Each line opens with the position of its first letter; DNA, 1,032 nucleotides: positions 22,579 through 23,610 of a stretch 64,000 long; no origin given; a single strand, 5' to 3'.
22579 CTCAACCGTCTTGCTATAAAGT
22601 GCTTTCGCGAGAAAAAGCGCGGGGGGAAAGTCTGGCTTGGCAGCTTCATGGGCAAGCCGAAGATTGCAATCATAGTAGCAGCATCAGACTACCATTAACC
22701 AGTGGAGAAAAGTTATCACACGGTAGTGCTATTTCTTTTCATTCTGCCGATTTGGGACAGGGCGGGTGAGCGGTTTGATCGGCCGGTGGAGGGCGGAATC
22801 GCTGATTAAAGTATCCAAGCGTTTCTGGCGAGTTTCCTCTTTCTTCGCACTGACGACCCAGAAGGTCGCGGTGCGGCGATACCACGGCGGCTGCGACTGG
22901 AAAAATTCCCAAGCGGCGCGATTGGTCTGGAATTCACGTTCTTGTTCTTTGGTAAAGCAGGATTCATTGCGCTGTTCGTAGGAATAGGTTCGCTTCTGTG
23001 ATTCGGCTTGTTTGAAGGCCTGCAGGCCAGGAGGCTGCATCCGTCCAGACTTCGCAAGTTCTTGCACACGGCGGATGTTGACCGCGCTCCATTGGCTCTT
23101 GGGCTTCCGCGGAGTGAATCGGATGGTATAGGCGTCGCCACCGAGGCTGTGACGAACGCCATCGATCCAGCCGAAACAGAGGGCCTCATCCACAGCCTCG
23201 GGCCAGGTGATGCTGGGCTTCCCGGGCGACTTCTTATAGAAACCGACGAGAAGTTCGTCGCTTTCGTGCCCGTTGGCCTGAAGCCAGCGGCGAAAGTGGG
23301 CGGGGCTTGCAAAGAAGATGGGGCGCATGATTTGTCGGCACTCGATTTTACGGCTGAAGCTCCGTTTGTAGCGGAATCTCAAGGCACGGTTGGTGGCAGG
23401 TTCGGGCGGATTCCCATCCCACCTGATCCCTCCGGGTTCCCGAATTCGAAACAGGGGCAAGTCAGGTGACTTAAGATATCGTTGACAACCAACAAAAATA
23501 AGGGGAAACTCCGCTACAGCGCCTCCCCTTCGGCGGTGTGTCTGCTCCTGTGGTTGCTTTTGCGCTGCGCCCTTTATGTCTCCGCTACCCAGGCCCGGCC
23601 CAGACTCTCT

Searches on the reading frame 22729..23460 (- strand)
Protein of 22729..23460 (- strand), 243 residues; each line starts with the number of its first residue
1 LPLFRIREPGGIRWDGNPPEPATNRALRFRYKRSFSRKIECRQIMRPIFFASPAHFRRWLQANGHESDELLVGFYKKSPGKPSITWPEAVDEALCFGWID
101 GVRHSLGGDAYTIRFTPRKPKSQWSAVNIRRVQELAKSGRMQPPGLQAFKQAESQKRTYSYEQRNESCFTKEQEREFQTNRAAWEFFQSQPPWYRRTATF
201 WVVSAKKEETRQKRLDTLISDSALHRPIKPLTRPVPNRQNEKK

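Call 40: search_protein_families(library=pfam, proteins=[window:22729-23460:-], max_evalue=0.0001)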
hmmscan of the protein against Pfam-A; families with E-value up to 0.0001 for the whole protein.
window:22729-23460:- (243 aa): 1 family
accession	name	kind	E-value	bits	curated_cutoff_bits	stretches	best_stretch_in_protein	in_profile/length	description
PF13376.11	OmdA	-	6.1e-14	52.2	25.6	1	174-222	9-57/60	Bacteriocin-protection, YdeI or OmpD-Associated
